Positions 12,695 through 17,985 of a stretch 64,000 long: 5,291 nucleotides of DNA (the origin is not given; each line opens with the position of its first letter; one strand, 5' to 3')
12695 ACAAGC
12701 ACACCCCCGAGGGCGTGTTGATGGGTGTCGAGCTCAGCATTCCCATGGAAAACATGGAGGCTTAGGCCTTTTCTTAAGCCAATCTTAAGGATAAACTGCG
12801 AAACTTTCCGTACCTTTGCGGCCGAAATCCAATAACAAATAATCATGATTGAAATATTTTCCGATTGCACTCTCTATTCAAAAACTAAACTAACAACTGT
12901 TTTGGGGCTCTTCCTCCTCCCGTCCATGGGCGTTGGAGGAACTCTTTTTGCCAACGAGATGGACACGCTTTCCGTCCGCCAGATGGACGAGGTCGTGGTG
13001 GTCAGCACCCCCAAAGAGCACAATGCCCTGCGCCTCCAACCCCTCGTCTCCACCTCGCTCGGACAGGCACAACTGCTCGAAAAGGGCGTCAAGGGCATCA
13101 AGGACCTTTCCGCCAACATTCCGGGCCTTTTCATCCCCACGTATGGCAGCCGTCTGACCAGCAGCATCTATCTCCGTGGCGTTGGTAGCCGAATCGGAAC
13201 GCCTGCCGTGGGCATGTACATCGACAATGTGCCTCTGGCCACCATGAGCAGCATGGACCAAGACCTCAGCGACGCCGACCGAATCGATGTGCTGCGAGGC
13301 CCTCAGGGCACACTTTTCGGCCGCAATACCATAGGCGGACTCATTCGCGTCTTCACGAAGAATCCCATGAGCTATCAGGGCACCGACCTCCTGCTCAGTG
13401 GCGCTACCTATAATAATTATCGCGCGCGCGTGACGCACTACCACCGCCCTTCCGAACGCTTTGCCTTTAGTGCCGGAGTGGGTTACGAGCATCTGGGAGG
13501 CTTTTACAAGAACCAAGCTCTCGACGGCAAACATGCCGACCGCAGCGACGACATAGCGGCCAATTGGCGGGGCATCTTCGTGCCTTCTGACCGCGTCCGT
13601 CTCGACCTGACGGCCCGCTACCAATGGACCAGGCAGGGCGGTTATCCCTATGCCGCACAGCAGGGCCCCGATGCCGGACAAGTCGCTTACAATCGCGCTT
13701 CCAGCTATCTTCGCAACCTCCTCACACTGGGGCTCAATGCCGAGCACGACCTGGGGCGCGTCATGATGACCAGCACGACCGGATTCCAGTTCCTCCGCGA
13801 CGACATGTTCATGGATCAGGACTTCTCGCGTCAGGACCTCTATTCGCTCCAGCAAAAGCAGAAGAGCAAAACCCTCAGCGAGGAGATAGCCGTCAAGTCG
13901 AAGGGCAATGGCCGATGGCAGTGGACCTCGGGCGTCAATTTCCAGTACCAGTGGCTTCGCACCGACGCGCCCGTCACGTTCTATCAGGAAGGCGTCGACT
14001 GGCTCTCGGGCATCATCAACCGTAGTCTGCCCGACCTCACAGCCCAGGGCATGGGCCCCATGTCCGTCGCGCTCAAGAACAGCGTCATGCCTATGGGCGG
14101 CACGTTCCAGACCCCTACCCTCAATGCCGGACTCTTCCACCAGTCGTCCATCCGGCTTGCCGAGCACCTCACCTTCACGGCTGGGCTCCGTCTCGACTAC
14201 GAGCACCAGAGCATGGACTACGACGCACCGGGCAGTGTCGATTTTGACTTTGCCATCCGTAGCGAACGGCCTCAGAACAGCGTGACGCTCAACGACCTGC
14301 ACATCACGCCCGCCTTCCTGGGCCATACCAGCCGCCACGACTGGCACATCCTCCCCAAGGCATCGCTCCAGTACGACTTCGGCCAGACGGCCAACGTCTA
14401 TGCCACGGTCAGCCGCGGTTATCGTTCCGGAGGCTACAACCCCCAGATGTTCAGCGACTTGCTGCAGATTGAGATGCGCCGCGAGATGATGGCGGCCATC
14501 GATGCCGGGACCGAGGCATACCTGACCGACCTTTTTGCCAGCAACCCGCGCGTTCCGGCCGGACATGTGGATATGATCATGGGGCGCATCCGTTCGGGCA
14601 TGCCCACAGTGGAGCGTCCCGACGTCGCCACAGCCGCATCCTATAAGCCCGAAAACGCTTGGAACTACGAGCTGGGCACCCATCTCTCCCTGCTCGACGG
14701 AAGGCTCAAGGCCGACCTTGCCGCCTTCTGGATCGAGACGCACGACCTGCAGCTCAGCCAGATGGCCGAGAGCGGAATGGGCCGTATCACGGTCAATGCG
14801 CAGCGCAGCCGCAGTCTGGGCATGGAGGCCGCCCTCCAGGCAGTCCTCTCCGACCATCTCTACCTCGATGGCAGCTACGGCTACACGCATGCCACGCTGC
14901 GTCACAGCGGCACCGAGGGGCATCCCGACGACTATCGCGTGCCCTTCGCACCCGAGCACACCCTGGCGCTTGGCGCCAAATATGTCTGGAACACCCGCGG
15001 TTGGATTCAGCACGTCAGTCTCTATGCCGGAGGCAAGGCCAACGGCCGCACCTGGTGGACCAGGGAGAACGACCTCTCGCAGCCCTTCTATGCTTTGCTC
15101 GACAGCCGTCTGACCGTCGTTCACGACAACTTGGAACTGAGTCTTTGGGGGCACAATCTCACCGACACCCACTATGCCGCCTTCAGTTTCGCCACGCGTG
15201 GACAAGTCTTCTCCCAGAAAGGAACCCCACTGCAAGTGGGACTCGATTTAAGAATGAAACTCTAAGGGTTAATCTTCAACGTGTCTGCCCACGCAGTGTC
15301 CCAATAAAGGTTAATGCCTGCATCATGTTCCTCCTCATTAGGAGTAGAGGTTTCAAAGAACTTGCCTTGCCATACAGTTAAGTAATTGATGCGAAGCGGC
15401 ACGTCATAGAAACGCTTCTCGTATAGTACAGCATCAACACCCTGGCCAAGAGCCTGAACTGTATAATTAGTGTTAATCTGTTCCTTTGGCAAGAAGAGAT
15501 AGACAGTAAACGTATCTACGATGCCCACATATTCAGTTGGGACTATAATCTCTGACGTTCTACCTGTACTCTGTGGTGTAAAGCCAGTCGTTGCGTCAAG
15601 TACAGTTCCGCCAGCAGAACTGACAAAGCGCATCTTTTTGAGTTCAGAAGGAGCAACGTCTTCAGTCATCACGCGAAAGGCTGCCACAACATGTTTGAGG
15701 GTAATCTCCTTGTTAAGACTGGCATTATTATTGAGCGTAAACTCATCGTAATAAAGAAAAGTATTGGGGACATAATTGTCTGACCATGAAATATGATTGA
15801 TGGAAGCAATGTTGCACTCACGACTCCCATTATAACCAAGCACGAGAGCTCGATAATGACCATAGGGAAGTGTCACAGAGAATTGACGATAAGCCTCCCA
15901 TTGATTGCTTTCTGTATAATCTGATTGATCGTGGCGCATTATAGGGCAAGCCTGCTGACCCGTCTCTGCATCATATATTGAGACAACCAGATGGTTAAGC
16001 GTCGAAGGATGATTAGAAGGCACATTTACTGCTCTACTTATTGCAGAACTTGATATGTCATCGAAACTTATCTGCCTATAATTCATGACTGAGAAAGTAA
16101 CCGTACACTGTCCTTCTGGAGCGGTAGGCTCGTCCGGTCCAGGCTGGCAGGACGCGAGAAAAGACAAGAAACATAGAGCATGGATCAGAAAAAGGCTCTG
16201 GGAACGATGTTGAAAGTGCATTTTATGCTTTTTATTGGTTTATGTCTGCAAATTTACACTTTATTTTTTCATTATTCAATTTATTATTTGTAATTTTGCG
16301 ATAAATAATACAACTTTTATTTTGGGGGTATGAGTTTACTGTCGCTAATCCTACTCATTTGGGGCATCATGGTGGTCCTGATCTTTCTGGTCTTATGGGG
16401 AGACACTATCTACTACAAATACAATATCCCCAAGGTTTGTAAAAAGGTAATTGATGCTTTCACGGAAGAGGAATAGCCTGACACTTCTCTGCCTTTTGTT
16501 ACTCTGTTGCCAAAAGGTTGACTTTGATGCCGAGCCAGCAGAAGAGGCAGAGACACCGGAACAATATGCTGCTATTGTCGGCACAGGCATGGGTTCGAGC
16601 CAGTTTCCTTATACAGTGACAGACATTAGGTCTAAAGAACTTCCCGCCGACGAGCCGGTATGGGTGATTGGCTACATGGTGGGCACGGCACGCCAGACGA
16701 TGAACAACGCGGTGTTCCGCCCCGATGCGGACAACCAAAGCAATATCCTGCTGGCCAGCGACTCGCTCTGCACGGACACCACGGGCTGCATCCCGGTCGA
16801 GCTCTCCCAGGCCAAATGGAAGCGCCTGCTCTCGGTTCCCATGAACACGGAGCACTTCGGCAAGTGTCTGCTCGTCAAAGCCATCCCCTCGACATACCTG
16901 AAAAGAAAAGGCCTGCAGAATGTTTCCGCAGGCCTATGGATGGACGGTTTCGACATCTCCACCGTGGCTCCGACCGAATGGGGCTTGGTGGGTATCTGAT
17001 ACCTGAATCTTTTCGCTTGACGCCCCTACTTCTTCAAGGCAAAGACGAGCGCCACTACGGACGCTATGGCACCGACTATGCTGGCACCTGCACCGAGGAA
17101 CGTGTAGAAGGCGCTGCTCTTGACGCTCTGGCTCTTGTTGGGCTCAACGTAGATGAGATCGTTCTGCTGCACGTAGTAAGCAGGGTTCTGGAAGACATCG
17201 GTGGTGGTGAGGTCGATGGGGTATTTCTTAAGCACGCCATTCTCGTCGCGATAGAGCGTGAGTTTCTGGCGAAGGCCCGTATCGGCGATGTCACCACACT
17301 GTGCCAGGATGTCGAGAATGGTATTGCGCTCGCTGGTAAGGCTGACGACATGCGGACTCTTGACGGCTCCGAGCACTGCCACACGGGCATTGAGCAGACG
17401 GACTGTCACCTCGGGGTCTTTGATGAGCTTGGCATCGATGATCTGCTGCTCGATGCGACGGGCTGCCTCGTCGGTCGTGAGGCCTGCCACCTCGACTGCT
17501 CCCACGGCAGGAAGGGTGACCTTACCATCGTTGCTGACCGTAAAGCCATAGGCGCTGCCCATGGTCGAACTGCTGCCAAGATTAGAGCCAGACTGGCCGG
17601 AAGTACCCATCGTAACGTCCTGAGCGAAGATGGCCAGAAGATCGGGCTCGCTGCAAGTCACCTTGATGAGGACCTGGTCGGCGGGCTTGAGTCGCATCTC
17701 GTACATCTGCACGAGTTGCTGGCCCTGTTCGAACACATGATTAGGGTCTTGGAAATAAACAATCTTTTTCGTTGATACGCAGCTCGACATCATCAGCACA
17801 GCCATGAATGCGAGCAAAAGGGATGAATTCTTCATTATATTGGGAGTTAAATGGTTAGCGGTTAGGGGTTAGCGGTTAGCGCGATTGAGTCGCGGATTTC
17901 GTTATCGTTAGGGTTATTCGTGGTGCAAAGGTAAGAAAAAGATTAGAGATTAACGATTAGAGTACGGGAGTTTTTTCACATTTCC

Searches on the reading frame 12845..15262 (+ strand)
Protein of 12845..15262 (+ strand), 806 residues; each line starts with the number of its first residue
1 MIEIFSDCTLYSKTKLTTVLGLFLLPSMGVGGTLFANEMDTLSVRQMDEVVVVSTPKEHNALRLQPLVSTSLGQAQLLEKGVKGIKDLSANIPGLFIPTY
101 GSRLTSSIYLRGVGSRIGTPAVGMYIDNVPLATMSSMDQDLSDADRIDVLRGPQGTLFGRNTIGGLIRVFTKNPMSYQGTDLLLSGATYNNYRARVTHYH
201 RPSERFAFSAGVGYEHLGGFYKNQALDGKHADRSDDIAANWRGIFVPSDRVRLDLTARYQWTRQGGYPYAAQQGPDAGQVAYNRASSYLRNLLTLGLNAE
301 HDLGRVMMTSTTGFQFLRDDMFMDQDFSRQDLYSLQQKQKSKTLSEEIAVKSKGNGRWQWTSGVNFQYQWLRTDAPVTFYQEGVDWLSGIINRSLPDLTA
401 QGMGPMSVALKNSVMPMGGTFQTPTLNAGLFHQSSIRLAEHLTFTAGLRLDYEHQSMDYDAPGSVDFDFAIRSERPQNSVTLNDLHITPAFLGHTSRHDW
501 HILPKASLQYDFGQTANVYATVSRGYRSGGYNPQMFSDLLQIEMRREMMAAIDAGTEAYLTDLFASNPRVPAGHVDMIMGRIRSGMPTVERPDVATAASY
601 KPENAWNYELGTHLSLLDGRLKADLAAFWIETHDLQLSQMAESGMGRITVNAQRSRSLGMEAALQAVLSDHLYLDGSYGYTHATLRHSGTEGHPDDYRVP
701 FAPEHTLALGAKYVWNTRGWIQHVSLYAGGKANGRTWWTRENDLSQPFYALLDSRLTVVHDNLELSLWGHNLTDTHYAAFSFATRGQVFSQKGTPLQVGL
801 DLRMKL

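Call 67: search_protein_families(library=pfam, proteins=[window:12845-15262:+], max_evalue=0.00001)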
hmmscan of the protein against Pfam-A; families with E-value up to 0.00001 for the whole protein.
window:12845-15262:+ (806 aa): 2 families
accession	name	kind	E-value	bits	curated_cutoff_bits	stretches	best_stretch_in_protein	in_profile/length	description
PF00593.30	TonB_dep_Rec_b-barrel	-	7.8e-37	128.6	27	1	246-772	56-436/436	TonB dependent receptor-like, beta-barrel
PF07715.20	Plug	-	1e-14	55.4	23.9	1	66-165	6-106/107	TonB-dependent Receptor Plug Domain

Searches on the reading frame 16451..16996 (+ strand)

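Call 67: search_protein_families(library=pfam, proteins=[window:16451-16996:+], max_evalue=0.00001)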
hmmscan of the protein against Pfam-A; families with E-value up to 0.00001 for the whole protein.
window:16451-16996:+ (182 aa): 1 family
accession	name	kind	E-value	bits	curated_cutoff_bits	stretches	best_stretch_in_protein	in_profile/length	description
PF19886.4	DUF6359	-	1.4e-19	70.3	23.2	1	54-160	1-106/110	Domain of unknown function (DUF6359)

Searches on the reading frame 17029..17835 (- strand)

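Call 67: search_protein_families(library=pfam, proteins=[window:17029-17835:-], max_evalue=0.00001)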
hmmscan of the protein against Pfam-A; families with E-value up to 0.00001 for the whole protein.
window:17029-17835:- (269 aa): 1 family
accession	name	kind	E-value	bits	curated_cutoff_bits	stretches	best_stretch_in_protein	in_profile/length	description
PF02563.21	Poly_export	-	2e-18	66.8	28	1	44-147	4-76/77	Polysaccharide biosynthesis/export protein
